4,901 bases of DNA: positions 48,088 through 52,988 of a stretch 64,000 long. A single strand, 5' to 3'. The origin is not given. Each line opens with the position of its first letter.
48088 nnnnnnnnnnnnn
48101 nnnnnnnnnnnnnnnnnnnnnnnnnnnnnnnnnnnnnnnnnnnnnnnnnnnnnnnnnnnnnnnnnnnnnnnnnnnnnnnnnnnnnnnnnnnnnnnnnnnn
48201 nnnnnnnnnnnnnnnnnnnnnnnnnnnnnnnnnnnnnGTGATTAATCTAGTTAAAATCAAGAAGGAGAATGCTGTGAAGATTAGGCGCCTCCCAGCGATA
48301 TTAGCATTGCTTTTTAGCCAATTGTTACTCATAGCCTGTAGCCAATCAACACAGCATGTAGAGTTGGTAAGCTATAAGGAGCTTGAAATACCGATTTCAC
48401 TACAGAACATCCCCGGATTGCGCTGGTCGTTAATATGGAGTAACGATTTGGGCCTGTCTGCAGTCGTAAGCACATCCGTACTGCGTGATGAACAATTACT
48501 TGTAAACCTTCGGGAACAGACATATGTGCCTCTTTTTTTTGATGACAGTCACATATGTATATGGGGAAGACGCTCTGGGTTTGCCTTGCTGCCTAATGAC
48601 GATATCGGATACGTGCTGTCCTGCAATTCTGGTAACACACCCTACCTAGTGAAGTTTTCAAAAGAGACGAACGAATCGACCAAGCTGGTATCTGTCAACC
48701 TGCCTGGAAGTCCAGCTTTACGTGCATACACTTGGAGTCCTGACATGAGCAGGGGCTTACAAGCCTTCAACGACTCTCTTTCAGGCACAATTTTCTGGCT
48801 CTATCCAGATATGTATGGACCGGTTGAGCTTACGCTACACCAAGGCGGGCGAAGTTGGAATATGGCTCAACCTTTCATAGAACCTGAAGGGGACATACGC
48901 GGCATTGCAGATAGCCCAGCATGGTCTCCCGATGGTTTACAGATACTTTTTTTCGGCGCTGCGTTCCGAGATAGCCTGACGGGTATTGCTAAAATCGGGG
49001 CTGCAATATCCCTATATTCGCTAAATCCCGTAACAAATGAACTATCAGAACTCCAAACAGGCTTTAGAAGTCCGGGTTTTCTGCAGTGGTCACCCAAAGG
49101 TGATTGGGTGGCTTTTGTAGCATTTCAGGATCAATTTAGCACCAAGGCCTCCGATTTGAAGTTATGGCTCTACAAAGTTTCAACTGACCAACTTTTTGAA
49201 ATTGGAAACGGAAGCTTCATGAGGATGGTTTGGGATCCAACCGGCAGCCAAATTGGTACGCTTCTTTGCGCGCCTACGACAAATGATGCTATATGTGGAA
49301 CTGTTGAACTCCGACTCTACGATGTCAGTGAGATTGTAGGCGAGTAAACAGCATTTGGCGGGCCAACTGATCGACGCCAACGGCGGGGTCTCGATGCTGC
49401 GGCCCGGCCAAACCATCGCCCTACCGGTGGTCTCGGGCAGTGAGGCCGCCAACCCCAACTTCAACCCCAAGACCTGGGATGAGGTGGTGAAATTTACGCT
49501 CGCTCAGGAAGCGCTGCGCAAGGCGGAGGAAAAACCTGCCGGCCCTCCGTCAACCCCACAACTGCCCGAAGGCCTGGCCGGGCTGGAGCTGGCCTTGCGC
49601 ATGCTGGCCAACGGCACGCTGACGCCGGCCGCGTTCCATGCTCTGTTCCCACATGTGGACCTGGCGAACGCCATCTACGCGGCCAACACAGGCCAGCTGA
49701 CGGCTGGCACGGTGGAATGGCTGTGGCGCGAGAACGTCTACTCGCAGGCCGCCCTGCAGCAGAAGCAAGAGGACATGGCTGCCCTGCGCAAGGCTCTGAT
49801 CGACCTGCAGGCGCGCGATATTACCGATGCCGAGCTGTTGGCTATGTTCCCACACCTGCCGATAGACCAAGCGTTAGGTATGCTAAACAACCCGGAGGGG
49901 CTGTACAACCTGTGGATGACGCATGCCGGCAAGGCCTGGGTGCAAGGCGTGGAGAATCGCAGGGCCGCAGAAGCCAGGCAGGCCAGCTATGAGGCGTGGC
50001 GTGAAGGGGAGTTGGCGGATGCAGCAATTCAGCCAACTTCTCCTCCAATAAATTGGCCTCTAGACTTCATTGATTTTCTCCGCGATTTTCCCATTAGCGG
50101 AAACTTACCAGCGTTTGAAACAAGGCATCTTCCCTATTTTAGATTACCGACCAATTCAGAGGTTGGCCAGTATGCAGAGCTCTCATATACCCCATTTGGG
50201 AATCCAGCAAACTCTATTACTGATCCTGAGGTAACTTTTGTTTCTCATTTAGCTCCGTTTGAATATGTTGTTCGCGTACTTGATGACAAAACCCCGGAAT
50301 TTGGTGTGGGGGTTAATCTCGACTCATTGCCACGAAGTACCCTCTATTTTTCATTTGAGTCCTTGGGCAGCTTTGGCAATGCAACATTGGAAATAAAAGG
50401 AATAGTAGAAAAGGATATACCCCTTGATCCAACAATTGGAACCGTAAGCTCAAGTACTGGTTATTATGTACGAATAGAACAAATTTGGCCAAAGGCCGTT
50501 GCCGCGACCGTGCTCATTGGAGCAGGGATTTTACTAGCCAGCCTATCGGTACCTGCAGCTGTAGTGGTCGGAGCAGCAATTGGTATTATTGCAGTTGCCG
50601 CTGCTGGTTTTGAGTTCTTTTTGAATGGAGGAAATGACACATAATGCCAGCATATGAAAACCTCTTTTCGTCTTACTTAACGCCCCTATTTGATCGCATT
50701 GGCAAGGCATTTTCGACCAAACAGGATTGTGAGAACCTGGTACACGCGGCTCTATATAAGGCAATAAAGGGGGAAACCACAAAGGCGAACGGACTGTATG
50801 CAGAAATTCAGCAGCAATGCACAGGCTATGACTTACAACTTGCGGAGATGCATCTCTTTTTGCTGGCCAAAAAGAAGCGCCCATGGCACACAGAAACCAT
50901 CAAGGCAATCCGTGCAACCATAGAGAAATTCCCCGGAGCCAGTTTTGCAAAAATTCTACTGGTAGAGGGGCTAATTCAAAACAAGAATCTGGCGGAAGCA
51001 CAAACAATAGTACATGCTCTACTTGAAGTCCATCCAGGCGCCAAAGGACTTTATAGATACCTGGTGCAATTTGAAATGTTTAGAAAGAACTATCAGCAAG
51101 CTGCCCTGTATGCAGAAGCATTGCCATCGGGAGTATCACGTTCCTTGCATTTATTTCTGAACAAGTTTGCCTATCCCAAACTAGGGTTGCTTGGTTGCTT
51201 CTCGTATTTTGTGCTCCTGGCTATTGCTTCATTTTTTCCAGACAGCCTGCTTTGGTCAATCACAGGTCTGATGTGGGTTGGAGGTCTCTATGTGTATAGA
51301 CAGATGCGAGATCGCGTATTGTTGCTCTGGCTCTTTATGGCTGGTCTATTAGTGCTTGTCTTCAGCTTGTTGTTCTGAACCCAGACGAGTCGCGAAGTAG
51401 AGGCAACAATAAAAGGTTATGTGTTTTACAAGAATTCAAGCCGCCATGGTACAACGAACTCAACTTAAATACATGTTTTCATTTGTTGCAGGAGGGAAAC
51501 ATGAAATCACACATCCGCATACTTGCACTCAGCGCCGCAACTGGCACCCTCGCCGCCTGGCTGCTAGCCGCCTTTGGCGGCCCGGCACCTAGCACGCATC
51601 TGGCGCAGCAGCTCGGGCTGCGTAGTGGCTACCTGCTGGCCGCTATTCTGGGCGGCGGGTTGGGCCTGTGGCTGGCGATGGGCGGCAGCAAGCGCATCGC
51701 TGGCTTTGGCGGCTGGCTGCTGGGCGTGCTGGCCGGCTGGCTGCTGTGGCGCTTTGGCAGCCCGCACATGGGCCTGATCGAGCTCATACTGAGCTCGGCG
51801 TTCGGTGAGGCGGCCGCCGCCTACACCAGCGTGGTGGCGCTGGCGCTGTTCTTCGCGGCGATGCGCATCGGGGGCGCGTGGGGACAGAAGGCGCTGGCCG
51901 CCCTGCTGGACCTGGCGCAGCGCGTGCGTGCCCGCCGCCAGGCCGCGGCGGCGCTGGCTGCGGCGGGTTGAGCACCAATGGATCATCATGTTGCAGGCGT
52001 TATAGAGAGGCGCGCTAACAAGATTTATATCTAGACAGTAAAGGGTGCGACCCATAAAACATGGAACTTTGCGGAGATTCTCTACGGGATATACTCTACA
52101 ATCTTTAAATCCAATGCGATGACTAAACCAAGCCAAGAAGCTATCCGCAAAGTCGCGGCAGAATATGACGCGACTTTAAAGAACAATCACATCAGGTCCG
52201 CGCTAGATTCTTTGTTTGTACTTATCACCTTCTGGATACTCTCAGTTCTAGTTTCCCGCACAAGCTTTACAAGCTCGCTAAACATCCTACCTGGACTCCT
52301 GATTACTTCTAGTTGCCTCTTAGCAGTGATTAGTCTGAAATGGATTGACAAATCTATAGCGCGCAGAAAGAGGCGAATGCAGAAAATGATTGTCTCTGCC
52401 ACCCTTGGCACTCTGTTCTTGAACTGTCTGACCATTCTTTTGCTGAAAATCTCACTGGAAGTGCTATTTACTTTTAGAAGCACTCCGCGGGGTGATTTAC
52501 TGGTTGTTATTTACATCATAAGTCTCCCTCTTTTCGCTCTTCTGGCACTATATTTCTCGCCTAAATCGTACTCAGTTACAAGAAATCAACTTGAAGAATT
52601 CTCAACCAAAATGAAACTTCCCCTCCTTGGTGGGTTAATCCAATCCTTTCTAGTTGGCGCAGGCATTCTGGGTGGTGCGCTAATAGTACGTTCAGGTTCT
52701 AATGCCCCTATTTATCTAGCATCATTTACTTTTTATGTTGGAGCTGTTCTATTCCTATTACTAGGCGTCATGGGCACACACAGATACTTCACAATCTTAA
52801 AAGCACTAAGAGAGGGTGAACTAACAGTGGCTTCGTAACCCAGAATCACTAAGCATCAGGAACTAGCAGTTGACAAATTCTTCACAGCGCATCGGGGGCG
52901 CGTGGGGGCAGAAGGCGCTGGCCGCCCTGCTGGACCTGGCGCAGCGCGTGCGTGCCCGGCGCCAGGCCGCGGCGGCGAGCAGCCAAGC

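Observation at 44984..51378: C-terminal module displacement locus: a LysM/Ig-like envelope protein with an in-frame orphan C-terminus and module-specific partner genes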

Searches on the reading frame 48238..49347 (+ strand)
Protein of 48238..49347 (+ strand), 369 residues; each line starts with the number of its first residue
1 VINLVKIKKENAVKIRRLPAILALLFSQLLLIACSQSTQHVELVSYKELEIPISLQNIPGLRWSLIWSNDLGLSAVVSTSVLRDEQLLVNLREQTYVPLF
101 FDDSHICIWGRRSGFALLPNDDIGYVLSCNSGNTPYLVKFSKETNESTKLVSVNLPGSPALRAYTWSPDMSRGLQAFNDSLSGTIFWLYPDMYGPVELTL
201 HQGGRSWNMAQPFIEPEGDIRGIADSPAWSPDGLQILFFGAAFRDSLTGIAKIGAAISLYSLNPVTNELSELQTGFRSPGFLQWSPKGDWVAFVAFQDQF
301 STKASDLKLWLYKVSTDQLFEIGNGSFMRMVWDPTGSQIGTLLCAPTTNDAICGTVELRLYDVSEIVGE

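Call 6: search_protein_families(library=pfam, proteins=[window:48238-49347:+], max_evalue=0.1)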
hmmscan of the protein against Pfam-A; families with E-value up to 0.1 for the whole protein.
window:48238-49347:+ (369 aa): 1 family
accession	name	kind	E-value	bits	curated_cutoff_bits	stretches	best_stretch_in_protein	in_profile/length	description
PF07676.18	PD40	-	0.00011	22.4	20.9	1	222-238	9-25/38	WD40-like Beta Propeller Repeat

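Call 7: search_protein_families(library=ncbifam, proteins=[window:48238-49347:+], max_evalue=0.1)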
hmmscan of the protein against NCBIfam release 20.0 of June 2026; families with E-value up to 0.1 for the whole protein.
window:48238-49347:+ (369 aa): 2 families
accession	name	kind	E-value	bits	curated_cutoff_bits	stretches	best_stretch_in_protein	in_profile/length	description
NF033523.0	lasso_peptidase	equivalog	0.025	13.3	400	0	270-299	81-110/638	Atxe2 family lasso peptide isopeptidase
TIGR02800.1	propeller_TolB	equivalog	0.091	11.7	343.15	0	225-238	369-382/418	Tol-Pal system beta propeller repeat protein TolB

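Call 64: search_protein_families(library=padloc, proteins=[window:48238-49347:+], max_evalue=0.01)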
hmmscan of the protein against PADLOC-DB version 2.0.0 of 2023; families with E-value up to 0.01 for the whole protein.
window:48238-49347:+ (369 aa): 0 families

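Call 73: search_solved_structures(query=window:48274-49344:+, max_evalue=1)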
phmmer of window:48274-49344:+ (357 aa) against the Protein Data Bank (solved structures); distinct sequences matched with E-value up to 1: 0.

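Call 75: search_solved_structures(query=A8, max_evalue=1)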
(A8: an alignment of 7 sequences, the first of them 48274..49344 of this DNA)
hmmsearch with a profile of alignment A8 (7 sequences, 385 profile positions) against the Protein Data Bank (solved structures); distinct sequences matched with E-value up to 1: 44.
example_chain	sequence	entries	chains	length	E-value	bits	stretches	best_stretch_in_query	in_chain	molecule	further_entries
8wt1_A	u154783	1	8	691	5.5e-09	38.3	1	253-345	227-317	S9 family peptidase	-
2w8b_A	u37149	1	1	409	1.2e-07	33.9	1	250-375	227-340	PROTEIN TOLB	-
7nst_E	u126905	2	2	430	1.4e-07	33.7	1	251-375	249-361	Tol-Pal system protein TolB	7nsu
4r40_A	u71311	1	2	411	1.4e-07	33.7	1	250-375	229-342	Protein TolB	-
4jml_A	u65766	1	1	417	1.5e-07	33.6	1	251-375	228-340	Protein TolB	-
2hqs_A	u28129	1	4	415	1.6e-07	33.6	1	251-375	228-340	Protein tolB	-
2w8b_B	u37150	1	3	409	1.6e-07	33.5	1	251-375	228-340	PROTEIN TOLB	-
1crz_A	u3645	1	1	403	1.6e-07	33.5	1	251-375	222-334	TOLB PROTEIN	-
4pwz_A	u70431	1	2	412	1.6e-07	33.5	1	250-375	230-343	Protein TolB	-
1c5k_A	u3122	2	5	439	1.8e-07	33.4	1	251-375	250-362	PROTEIN (TOLB PROTEIN) | PROTEIN TOLB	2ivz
3iax_A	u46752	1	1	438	1.9e-07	33.3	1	251-375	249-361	Protein tolB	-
5yzm_A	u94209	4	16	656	6.9e-07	31.4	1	249-366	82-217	Acyl-peptide hydrolase, putative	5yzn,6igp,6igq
5yzo_A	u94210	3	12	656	6.9e-07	31.4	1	249-366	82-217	Acyl-peptide hydrolase, putative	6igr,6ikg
2ojh_A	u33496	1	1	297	1.1e-06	30.8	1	278-362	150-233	Uncharacterized protein Atu1656/AGR_C_3050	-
6pnv_A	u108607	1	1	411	1.3e-06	30.5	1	250-375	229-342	Tol-Pal system protein TolB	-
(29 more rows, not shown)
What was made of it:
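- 48274..49347 (+): Partner 1: a TolB/PD40-type beta-propeller lipoprotein (357 aa from GTG 48274). It is the putative cognate immunity protein of CT1. The profile hits TolB in the PDB (call 75).
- On TolB/PD40-type beta-propeller lipoproteins (partner 1): The family profile hits TolB and S9-peptidase propellers at E = 5e-9 to 1e-7 (call 75).
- Checked: A family profile hits TolB and S9-peptidase propellers in the PDB at E = 5e-9 to 1e-7 (call 75).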

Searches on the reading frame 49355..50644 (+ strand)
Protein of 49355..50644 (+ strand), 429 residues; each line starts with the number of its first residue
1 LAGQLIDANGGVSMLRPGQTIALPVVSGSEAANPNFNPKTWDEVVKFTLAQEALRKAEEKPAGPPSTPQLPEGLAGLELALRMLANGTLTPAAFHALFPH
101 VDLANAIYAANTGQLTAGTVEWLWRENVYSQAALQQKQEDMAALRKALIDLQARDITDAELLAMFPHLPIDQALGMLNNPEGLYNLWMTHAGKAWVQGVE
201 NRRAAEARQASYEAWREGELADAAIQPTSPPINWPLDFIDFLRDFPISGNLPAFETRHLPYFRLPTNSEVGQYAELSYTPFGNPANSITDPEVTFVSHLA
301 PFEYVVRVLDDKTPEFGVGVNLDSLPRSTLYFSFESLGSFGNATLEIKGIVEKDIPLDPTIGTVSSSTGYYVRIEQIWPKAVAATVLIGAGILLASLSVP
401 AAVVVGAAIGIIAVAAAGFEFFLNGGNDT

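Call 6: search_protein_families(library=pfam, proteins=[window:49355-50644:+], max_evalue=0.1)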
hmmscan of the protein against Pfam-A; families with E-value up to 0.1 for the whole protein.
window:49355-50644:+ (429 aa): 0 families

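Call 7: search_protein_families(library=ncbifam, proteins=[window:49355-50644:+], max_evalue=0.1)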
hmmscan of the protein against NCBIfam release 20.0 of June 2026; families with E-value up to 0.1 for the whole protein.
window:49355-50644:+ (429 aa): 0 families

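Call 17: search_solved_structures(query=window:49355-50641:+, max_evalue=10)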
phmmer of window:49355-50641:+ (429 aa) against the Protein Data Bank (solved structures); distinct sequences matched with E-value up to 10: 0.

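Call 19: find_homologous_proteins(query=window:49355-50641:+, max_evalue=0.01)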
Query window:49355-50641:+ (429 aa): 2 proteins with E <= 0.01 among 8000 candidates.
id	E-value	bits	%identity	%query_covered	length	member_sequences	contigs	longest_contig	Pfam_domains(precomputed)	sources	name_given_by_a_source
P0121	1.6e-284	961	100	100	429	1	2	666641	-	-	-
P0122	4.2e-33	133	53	37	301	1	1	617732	-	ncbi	-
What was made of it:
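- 49355..50644 (+): Orphan: the displaced ancestral C-terminus, in frame with the main gene. It has a high-GC helical domain (to ~50000), then AT-rich CT2 with a terminal TM hairpin (aa 377-417). CT2 has no relatives (call 19).
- Tried and rejected: Only itself and P0122 were found (call 19).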

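Call 21: find_encoding_contigs(protein=P0122, flank=10000, max_places=3)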
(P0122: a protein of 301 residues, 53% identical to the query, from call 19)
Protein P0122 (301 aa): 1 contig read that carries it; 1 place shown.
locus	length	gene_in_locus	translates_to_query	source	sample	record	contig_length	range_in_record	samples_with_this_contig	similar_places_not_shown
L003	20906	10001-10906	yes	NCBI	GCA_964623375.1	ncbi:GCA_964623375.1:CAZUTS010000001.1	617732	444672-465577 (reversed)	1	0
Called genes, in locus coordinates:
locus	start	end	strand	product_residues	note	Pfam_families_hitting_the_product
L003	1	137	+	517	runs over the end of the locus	-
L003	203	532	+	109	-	PF03551:PadR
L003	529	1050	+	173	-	PF04024:PspC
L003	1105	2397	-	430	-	PF03979:Sigma70_r1_1, PF00140:Sigma70_r1_2, PF04542:Sigma70_r2, PF04539:Sigma70_r3, PF04545:Sigma70_r4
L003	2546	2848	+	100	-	PF03992:ABM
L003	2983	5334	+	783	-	PF03030:H_PPase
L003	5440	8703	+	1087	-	PF13750:Big_3_3 (faint), PF15418:DUF4625 (faint), PF18981:InlK_D3 (faint), PF19077:Big_13 (faint), PF17957:Big_7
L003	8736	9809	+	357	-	-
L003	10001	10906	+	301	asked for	-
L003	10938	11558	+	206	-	-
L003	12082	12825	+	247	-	-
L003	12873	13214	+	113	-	-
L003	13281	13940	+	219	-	-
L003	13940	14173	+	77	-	-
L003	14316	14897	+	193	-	-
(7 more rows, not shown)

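Call 47: search_protein_families(library=pfam, proteins=[P0122], max_evalue=0.1)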
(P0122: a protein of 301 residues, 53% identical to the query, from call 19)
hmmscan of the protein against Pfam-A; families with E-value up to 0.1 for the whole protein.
P0122 (301 aa): 0 families
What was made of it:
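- CT2 and the hairpin C-termini show no toxin similarity (calls 19, 47).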

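Call 64: search_protein_families(library=padloc, proteins=[window:49355-50644:+], max_evalue=0.01)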
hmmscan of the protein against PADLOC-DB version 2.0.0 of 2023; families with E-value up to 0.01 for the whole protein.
window:49355-50644:+ (429 aa): 0 families

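Call 70: predict_structure(alignment_id=A7)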
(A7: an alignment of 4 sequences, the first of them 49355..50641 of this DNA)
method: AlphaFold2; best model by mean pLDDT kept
length: 429 residues; sequences in the alignment: 4
mean_pLDDT: 43.9   pTM: 0.25
mean pLDDT of the five models: 43.9, 42.3, 42.2, 42.0, 41.9
residues with pLDDT >= 90: 0; 70-90: 46; 50-70: 113; < 50: 270
segments of 3 or more residues with pLDDT < 50: 1-14, 16-36, 60-62, 204-214, 216-429
pLDDT, mean of each block of 10 residues (from residue 1): 43 45 41 47 53 56 56 80 82 74 72 69 62 51 53 55 61 61 57 57 50 44 41 34 31 25 28 27 29 25 26 26 24 23 25 24 23 26 31 35 36 40 40
secondary structure, 60 per line:
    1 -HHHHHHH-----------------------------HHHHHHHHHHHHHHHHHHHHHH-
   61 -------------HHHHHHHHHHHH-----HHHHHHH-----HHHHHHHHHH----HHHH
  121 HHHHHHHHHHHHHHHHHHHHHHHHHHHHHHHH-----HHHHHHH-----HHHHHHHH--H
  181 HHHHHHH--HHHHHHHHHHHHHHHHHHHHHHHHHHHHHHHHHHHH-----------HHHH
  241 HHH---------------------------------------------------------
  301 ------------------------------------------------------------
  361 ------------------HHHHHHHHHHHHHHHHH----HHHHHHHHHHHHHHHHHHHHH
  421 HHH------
elements in order: H2-8 H38-59 H74-85 H91-97 H103-112 H117-152 H158-164 H170-177 H180-187 H190-225 H237-243 H379-395 H400-423
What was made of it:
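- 49355..50644 (+): AF2 gave low confidence (call 70).
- Tried and rejected: The model was unusable, so no fold search was run (call 70).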

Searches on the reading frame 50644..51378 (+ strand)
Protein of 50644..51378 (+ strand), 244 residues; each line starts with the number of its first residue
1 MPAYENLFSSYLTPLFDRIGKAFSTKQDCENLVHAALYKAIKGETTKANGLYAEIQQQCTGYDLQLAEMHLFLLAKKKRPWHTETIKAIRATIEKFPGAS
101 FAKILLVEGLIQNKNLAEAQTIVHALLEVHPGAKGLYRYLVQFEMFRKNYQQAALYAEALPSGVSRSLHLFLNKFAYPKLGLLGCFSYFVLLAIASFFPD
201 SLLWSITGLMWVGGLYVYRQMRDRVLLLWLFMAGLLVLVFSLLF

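Call 6: search_protein_families(library=pfam, proteins=[window:50644-51378:+], max_evalue=0.1)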
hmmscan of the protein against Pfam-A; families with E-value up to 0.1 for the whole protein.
window:50644-51378:+ (244 aa): 4 families
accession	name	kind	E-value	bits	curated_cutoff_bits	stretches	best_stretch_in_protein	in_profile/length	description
PF14559.12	TPR_19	-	4.3e-05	24.2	25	2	86-133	11-58/68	Tetratricopeptide repeat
PF24575.1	TPR_Slam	-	0.00044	21.1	35.2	1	30-121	12-102/104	Surface lipoprotein assembly modifier, N-terminal TPR repeats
PF13428.12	TPR_14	-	0.0074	17.3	23.5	1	104-142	5-43/44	Tetratricopeptide repeat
PF05637.18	Glyco_transf_34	-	0.019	15.2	23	1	51-122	34-100/238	galactosyl transferase GMA12/MNN10 family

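Call 7: search_protein_families(library=ncbifam, proteins=[window:50644-51378:+], max_evalue=0.1)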
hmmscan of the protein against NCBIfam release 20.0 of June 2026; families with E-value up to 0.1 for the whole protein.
window:50644-51378:+ (244 aa): 3 families
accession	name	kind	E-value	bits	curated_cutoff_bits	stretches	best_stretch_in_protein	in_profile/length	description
NF052415.1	T3SS_chap_SctY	equivalog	0.012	16.2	70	1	111-161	17-67/106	type III secretion apparatus assembly chaperone SctY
TIGR02917.1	PEP_TPR_lipo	equivalog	0.016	13.1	312.2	1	83-156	652-725/899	XrtA/PEP-CTERM system TPR-repeat protein PrsT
NF007302.0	PRK09782.1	equivalog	0.046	11.7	1223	1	76-145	58-126/990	phage receptor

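Call 64: search_protein_families(library=padloc, proteins=[window:50644-51378:+], max_evalue=0.01)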
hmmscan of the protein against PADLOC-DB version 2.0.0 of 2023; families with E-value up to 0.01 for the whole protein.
window:50644-51378:+ (244 aa): 0 families

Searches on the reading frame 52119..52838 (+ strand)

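Call 6: search_protein_families(library=pfam, proteins=[window:52119-52838:+], max_evalue=0.1)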
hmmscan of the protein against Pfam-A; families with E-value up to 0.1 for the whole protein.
window:52119-52838:+ (239 aa): 1 family
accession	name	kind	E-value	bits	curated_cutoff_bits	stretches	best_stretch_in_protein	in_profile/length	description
PF13762.11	MNE1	-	0.039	14.5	22.7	0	5-67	12-67/143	Mitochondrial splicing apparatus component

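Call 7: search_protein_families(library=ncbifam, proteins=[window:52119-52838:+], max_evalue=0.1)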
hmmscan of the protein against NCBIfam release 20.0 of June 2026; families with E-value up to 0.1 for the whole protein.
window:52119-52838:+ (239 aa): 1 family
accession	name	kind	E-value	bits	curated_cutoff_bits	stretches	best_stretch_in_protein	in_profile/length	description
NF045937.1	MSC_0624_12TM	equivalog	0.0034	16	70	1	21-145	311-432/445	MSC_0624 family F1-like ATPase-associated membrane protein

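Call 64: search_protein_families(library=padloc, proteins=[window:52119-52838:+], max_evalue=0.01)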
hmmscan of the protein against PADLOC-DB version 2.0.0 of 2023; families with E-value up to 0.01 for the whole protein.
window:52119-52838:+ (239 aa): 0 families
